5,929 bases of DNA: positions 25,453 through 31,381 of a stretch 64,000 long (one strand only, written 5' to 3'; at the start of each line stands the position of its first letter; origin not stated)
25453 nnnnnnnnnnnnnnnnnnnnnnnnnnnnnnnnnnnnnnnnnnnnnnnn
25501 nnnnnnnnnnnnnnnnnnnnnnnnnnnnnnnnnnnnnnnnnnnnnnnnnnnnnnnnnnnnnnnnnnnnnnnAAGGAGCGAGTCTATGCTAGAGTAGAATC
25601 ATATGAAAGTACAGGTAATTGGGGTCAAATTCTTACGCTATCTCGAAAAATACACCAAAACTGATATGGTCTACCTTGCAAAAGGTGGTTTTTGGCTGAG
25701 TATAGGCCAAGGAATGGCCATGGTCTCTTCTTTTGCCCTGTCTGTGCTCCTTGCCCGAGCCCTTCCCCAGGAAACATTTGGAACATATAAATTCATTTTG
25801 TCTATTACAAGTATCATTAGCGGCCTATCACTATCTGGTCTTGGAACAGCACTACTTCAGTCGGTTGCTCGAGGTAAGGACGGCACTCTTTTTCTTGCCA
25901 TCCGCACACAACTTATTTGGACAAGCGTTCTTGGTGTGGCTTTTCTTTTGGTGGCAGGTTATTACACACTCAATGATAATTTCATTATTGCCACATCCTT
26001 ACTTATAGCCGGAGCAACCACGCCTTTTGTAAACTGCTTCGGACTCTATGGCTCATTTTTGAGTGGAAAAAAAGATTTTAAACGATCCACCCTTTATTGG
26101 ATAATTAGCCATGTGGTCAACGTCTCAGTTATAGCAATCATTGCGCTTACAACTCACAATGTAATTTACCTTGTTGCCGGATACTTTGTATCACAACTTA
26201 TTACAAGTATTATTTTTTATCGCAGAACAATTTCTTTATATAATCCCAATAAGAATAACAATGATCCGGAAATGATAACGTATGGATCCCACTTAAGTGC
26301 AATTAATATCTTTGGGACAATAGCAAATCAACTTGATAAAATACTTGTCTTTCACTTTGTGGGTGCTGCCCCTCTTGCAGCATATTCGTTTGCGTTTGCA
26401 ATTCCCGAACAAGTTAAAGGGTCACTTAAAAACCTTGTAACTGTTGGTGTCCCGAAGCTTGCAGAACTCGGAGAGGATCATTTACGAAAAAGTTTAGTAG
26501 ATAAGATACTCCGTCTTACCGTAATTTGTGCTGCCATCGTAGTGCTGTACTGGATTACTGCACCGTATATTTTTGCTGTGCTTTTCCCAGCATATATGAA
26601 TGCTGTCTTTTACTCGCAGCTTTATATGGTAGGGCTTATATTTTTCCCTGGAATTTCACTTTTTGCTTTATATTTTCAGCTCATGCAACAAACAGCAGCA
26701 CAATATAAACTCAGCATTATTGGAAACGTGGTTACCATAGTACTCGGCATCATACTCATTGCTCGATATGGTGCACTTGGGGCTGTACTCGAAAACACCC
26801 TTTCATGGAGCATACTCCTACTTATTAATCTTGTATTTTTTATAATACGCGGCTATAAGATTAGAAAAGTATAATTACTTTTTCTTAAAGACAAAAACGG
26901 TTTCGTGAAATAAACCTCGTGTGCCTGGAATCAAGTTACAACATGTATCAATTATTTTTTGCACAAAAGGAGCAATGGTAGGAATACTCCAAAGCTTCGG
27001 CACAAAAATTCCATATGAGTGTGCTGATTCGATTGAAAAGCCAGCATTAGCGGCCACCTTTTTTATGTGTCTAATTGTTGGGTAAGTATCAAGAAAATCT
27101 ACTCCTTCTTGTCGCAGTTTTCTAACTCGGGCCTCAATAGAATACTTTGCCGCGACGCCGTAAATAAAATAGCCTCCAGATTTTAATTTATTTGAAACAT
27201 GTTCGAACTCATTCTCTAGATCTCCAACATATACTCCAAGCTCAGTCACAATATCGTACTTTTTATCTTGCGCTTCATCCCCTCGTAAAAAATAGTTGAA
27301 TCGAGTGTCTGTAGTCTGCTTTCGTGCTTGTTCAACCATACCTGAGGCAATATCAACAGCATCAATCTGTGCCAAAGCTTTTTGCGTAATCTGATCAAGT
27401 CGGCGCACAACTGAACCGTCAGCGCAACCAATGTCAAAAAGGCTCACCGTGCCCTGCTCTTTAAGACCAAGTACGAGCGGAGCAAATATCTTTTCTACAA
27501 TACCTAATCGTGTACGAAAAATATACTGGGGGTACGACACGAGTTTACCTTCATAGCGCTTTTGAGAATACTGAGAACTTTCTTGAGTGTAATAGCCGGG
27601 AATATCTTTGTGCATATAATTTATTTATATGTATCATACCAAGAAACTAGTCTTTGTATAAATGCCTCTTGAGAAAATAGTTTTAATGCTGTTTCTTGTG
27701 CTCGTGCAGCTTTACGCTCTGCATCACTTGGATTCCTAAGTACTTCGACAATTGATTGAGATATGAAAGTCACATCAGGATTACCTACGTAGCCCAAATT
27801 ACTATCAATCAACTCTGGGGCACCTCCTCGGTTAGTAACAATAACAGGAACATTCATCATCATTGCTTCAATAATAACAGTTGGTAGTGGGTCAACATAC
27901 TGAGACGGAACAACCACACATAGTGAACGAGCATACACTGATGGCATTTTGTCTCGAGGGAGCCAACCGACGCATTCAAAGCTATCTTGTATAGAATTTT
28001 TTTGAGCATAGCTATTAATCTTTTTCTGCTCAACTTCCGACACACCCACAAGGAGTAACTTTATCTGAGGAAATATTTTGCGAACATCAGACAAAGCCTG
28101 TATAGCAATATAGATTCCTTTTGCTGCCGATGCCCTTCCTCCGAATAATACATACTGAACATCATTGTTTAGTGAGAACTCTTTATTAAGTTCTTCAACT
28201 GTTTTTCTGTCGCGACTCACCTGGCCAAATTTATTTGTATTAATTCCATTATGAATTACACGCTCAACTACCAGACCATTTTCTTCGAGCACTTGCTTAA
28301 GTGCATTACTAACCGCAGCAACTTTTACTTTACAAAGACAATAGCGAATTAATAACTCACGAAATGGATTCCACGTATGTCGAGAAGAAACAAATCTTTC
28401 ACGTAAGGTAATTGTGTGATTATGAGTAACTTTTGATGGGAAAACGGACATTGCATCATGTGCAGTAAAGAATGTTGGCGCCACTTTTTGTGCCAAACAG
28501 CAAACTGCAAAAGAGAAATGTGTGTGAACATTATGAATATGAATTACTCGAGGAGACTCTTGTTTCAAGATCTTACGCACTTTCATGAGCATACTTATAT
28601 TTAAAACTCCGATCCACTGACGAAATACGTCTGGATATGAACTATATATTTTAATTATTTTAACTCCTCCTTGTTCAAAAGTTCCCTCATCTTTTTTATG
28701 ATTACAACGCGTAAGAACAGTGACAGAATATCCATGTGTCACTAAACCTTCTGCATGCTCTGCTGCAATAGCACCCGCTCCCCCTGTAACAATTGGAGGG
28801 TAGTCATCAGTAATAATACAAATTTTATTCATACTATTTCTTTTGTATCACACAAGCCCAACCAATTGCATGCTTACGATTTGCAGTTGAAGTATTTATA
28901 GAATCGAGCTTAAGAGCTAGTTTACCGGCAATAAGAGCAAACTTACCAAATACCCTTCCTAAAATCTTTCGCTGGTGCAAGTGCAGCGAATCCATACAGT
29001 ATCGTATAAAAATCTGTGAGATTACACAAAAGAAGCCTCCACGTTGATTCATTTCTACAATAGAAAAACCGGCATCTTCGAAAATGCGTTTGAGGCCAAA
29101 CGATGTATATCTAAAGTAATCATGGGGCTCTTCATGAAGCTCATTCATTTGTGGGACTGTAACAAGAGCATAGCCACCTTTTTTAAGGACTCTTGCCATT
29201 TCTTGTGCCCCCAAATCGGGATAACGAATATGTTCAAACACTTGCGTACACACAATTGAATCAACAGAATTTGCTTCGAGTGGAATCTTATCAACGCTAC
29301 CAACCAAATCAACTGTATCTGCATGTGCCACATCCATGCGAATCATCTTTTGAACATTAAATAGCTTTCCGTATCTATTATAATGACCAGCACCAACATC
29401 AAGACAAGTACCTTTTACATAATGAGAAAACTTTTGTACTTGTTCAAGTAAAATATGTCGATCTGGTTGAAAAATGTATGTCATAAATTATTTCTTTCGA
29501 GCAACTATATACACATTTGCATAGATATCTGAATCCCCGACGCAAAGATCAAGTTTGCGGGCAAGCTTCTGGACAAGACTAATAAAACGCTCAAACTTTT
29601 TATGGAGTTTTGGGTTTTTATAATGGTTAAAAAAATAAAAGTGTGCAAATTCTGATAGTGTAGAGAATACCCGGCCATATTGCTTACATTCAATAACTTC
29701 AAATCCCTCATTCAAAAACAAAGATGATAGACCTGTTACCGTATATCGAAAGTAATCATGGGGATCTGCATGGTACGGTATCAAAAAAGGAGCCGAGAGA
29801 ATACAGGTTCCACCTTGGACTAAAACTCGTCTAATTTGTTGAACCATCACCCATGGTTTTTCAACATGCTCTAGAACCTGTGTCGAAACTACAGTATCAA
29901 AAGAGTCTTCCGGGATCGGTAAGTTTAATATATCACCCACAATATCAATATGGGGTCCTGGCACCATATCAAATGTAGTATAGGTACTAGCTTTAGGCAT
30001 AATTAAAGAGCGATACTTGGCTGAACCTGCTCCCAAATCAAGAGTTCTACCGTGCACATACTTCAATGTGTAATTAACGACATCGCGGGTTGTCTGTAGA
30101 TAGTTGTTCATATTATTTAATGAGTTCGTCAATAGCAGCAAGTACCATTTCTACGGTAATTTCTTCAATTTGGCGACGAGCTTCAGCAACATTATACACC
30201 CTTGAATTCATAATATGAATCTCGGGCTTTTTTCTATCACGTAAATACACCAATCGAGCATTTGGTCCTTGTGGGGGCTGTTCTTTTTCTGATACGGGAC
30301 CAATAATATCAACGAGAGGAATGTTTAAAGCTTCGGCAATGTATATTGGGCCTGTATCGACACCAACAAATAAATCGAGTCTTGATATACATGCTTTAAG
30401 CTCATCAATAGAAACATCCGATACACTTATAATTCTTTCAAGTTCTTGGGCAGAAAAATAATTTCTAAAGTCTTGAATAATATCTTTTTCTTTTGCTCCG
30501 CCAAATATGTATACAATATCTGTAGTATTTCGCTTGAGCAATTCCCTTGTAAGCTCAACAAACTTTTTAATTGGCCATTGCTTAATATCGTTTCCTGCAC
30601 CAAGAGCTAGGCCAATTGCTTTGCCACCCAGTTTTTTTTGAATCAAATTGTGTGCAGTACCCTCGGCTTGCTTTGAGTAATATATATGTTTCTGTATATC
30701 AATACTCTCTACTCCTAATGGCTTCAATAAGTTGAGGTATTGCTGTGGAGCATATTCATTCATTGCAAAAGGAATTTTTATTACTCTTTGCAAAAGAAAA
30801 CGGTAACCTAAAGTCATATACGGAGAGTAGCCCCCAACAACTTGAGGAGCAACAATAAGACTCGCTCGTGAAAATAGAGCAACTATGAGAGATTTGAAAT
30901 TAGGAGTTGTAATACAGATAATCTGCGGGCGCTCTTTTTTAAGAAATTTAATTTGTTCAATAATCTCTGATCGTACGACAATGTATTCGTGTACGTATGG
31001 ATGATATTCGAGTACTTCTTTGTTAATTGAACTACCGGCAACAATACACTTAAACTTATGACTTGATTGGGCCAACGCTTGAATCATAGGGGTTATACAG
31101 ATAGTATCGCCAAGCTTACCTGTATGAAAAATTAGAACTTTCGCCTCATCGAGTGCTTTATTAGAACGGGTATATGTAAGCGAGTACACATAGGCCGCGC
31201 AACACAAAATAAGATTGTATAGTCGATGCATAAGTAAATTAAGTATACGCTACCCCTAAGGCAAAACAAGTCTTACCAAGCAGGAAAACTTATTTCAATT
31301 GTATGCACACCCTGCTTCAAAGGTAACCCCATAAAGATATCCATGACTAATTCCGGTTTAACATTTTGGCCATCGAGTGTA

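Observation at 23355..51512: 28-kb translationally coupled glycosylation island with unusually high methyltransferase content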

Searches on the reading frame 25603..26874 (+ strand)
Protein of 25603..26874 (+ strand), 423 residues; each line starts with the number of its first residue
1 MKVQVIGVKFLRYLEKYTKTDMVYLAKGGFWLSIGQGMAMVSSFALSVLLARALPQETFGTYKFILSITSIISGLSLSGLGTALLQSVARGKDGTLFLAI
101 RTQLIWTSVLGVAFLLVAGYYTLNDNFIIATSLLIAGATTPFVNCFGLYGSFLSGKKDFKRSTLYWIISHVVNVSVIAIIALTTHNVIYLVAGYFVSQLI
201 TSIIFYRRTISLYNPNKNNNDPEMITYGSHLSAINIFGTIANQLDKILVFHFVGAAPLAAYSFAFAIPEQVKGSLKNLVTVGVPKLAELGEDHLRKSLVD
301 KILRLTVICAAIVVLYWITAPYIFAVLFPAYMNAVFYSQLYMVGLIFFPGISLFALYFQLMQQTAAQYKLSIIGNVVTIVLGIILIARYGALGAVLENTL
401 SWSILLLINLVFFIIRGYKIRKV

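Call 4: search_protein_families(library=pfam, proteins=[window:25603-26874:+], max_evalue=0.01)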
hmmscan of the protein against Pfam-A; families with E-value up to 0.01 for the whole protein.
window:25603-26874:+ (423 aa): 2 families
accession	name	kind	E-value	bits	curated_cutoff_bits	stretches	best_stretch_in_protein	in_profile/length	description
PF01943.22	Polysacc_synt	-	3.3e-20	73.1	28.2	1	25-288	1-272/274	Polysaccharide biosynthesis protein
PF13440.11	Polysacc_synt_3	-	1.4e-15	57.8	23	1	49-328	1-284/293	Polysaccharide biosynthesis protein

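Call 10: search_protein_families(library=ncbifam, proteins=[window:25603-26874:+], max_evalue=0.01)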
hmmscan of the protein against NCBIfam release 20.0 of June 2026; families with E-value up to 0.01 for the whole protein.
window:25603-26874:+ (423 aa): 1 family
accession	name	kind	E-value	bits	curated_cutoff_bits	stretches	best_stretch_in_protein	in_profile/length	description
NF007773.0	PRK10459.1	equivalog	2.3e-05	23.6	273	1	28-411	10-396/492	MOP flippase family protein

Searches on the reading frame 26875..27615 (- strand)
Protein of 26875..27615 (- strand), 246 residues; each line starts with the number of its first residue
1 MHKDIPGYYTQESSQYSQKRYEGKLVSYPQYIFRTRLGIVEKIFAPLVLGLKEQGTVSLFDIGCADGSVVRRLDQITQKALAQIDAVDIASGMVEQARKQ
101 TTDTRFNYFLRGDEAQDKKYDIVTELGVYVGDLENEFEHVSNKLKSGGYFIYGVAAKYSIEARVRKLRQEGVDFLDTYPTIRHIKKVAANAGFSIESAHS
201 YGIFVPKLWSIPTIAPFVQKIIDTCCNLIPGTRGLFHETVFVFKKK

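Call 4: search_protein_families(library=pfam, proteins=[window:26875-27615:-], max_evalue=0.01)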
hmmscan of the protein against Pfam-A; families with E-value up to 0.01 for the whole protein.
window:26875-27615:- (246 aa): 6 families
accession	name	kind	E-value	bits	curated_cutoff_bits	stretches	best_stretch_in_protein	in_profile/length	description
PF13489.12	Methyltransf_23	-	1.1e-07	32.2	27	1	58-197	25-163/164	Methyltransferase domain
PF08242.18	Methyltransf_12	-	3.7e-07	31.2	30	1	61-150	2-98/98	Methyltransferase domain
PF13649.12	Methyltransf_25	-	6.4e-06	27.2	27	1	61-148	3-97/97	Methyltransferase domain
PF08241.18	Methyltransf_11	-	6.7e-06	27.1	21.2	1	61-151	2-94/95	Methyltransferase domain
PF13847.12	Methyltransf_31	-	7e-05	23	27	1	58-155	6-112/145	Methyltransferase domain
PF05401.17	NodS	-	0.0031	17.8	24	1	47-155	35-147/201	Nodulation protein S (NodS)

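Call 38: search_protein_families(library=ncbifam, proteins=[window:26875-27615:-], max_evalue=0.001)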
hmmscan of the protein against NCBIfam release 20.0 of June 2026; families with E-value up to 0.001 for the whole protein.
window:26875-27615:- (246 aa): 4 families
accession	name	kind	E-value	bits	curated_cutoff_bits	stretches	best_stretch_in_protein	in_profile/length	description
TIGR02072.1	BioC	equivalog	2.3e-05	24.3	184.95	1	47-191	23-170/244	malonyl-ACP O-methyltransferase BioC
NF043040.1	corrin_prot_MT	hypoth_equivalog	0.00012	21.6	180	1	27-105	14-87/216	corrinoid protein-associated methyltransferase CpaM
TIGR02021.1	BchM-ChlM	equivalog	0.00019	20.9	158.9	1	55-145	54-144/218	magnesium protoporphyrin IX methyltransferase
NF010703.0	PRK14103.1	equivalog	0.00023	20.7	320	1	44-159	18-131/256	trans-aconitate 2-methyltransferase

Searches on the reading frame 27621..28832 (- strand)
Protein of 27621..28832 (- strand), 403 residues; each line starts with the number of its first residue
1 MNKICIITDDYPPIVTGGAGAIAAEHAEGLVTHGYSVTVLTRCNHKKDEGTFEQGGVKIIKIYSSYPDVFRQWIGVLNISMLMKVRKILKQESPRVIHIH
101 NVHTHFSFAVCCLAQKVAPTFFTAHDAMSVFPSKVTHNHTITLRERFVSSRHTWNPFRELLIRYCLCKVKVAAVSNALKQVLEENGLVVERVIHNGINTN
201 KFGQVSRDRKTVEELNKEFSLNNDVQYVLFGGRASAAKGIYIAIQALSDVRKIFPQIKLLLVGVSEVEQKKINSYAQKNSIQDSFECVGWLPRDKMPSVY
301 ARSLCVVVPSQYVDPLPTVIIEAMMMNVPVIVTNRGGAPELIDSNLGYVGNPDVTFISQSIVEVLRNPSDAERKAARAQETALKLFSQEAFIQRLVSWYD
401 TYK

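Call 4: search_protein_families(library=pfam, proteins=[window:27621-28832:-], max_evalue=0.01)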
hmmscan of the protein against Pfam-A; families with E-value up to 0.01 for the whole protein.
window:27621-28832:- (403 aa): 8 families
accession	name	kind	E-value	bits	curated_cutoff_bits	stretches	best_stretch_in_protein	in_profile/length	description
PF00534.26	Glycos_transf_1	-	1.8e-28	99.6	26.4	1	213-379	3-170/172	Glycosyl transferases group 1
PF13692.12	Glyco_trans_1_4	-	1.9e-21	77.2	27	1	227-367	3-142/142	Glycosyl transferases group 1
PF13439.12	Glyco_transf_4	-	9.7e-18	65.2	28.5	1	17-200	2-169/170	Glycosyltransferase Family 4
PF13579.12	Glyco_trans_4_4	-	3.3e-11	44.2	29.7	1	17-195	1-157/158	Glycosyl transferase 4-like domain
PF20706.3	GT4-conflict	-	8.2e-09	35.4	26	1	223-380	195-353/385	Family 4 Glycosyltransferase in conflict systems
PF13477.12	Glyco_trans_4_2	-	8.5e-07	29.7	23.4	1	26-135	16-118/139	Glycosyl transferase 4-like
PF13524.12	Glyco_trans_1_2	-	4.9e-05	23.8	25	1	253-395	12-142/144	Glycosyl transferase-like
PF08323.17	Glyco_transf_5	-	0.001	19.2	22.7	0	3-136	1-179/239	Starch synthase catalytic domain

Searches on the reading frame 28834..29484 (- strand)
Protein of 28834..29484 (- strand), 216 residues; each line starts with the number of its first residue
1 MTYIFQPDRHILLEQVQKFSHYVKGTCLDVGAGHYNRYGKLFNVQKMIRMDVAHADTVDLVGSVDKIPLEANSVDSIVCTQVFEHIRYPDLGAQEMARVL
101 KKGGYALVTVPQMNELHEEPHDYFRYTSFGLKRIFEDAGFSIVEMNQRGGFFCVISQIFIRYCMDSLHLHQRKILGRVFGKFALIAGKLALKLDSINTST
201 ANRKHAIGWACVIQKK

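Call 4: search_protein_families(library=pfam, proteins=[window:28834-29484:-], max_evalue=0.01)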
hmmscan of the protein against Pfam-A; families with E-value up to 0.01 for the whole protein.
window:28834-29484:- (216 aa): 6 families
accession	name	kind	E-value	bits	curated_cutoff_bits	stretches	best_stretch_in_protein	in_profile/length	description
PF08241.18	Methyltransf_11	-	2.7e-11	44.4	21.2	1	47-107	30-94/95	Methyltransferase domain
PF13489.12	Methyltransf_23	-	1.1e-08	35.5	27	1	16-144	13-163/164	Methyltransferase domain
PF13847.12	Methyltransf_31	-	9.5e-07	29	27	1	61-139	60-145/145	Methyltransferase domain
PF13649.12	Methyltransf_25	-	5e-06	27.5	27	1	60-104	51-97/97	Methyltransferase domain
PF08242.18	Methyltransf_12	-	3.9e-05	24.7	30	1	64-105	57-97/98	Methyltransferase domain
PF05148.21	Methyltransf_8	-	0.00089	19.6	27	1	24-108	73-156/219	Hypothetical methyltransferase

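Call 38: search_protein_families(library=ncbifam, proteins=[window:28834-29484:-], max_evalue=0.001)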
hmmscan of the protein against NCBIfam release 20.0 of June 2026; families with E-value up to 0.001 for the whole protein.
window:28834-29484:- (216 aa): 2 families
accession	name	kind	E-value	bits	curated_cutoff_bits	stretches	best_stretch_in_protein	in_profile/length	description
TIGR02072.1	BioC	equivalog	2.7e-05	24.1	184.95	1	10-118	21-142/244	malonyl-ACP O-methyltransferase BioC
NF045667.1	MTase_DVU1556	equivalog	0.0003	20.3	155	1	56-109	67-120/213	DVU_1556 family methyltransferase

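Call 41: search_solved_structures(query=window:28834-29484:-, max_evalue=0.01)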
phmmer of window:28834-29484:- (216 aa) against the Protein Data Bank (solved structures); distinct sequences matched with E-value up to 0.01: 3.
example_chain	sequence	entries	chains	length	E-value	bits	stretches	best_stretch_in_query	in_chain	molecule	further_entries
6f5z_A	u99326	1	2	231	9.1e-06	28.6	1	45-146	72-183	24-sterol C-methyltransferase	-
3dh0_A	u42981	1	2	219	0.0021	20.8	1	61-151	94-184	SAM dependent methyltransferase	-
1vlm_A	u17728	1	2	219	0.0034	20.2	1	28-125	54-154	SAM-dependent methyltransferase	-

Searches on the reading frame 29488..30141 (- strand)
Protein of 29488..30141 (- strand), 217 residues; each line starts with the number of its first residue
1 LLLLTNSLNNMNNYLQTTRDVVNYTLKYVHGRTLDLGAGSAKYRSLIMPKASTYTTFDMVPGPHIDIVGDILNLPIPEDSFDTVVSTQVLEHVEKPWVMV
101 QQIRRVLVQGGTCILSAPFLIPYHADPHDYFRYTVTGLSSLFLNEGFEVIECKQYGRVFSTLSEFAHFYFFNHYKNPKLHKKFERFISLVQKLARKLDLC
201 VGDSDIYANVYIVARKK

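Call 4: search_protein_families(library=pfam, proteins=[window:29488-30141:-], max_evalue=0.01)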
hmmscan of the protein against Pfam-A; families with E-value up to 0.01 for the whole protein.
window:29488-30141:- (217 aa): 7 families
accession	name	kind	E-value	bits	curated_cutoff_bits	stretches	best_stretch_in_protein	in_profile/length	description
PF08241.18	Methyltransf_11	-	1.8e-13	51.4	21.2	1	34-115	1-95/95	Methyltransferase domain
PF13489.12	Methyltransf_23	-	3.1e-08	33.9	27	1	24-118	15-119/164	Methyltransferase domain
PF13649.12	Methyltransf_25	-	4.9e-07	30.8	27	1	67-111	51-97/97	Methyltransferase domain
PF13847.12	Methyltransf_31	-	9.1e-07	29.1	27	1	68-118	60-112/145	Methyltransferase domain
PF08242.18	Methyltransf_12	-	2.2e-06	28.7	30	1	74-112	61-97/98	Methyltransferase domain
PF05148.21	Methyltransf_8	-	0.00093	19.6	27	1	33-113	76-154/219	Hypothetical methyltransferase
PF08003.17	Methyltransf_9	-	0.0025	17.3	23.8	1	73-116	176-218/315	Protein of unknown function (DUF1698)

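Call 38: search_protein_families(library=ncbifam, proteins=[window:29488-30141:-], max_evalue=0.001)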
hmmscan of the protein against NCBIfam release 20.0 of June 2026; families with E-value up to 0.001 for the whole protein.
window:29488-30141:- (217 aa): 8 families
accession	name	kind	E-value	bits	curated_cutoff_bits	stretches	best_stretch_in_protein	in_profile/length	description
TIGR04345.1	ovoA_Cterm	equivalog_domain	1.3e-05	24.8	170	1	69-119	123-173/242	putative 4-mercaptohistidine N1-methyltransferase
NF045667.1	MTase_DVU1556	equivalog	3.8e-05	23.2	155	1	67-116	71-120/213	DVU_1556 family methyltransferase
NF001243.0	PRK00216.1-4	equivalog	5.3e-05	22.7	235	1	67-150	103-189/237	demethylmenaquinone methyltransferase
TIGR02072.1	BioC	equivalog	0.0001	22.2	184.95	1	27-117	32-134/244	malonyl-ACP O-methyltransferase BioC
TIGR00452.1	TIGR00452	equivalog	0.00012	21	275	1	73-116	177-220/316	tRNA 5-methoxyuridine(34)/uridine 5-oxyacetic acid(34) synthase CmoB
TIGR02752.1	MenG_heptapren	equivalog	0.00037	20.1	419.85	0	68-144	102-181/231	demethylmenaquinone methyltransferase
NF011650.0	PRK15068.1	equivalog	0.00038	19.4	209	1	71-116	181-226/324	tRNA 5-methoxyuridine(34)/uridine 5-oxyacetic acid(34) synthase CmoB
TIGR01983.1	UbiG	equivalog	0.00045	19.6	102.95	1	78-116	114-152/228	bifunctional 2-polyprenyl-6-hydroxyphenol methylase/3-demethylubiquinol 3-O-methyltransferase UbiG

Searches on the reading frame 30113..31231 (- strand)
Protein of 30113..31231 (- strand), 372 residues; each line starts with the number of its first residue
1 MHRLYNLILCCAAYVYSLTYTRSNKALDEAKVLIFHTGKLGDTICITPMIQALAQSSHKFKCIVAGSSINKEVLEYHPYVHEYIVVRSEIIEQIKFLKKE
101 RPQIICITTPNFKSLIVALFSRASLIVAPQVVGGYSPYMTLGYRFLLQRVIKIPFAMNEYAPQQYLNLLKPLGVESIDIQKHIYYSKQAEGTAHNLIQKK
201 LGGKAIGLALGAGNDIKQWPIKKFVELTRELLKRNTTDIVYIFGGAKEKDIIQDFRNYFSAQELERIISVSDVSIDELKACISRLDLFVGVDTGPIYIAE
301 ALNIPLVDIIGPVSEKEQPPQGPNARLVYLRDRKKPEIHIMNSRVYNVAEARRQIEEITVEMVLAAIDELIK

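Call 4: search_protein_families(library=pfam, proteins=[window:30113-31231:-], max_evalue=0.01)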
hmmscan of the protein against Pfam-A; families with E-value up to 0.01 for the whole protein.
window:30113-31231:- (372 aa): 1 family
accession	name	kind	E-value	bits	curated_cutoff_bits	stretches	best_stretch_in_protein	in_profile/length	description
PF01075.23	Glyco_transf_9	-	7.1e-19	68.5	22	1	158-341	61-240/247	Glycosyltransferase family 9 (heptosyltransferase)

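Call 38: search_protein_families(library=ncbifam, proteins=[window:30113-31231:-], max_evalue=0.001)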
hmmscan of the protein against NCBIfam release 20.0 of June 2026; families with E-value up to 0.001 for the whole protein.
window:30113-31231:- (372 aa): 5 families
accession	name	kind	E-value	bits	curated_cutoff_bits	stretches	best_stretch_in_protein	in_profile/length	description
TIGR02193.1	heptsyl_trn_I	equivalog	1.8e-16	60.2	185.3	1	172-339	151-310/320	lipopolysaccharide heptosyltransferase I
TIGR02195.1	heptsyl_trn_II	equivalog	1.5e-14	53.9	134.6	1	199-371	170-338/339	lipopolysaccharide heptosyltransferase II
TIGR02201.1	heptsyl_trn_III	equivalog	4.4e-14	52.3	170.2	1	144-371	121-343/344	putative lipopolysaccharide heptosyltransferase III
NF007742.0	PRK10422.1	equivalog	4e-12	45.6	467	1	157-370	136-342/352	lipopolysaccharide core heptosyltransferase RfaQ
NF008162.0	PRK10916.1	equivalog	8.7e-10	38.3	569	1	203-330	180-307/348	ADP-heptose--LPS heptosyltransferase RfaF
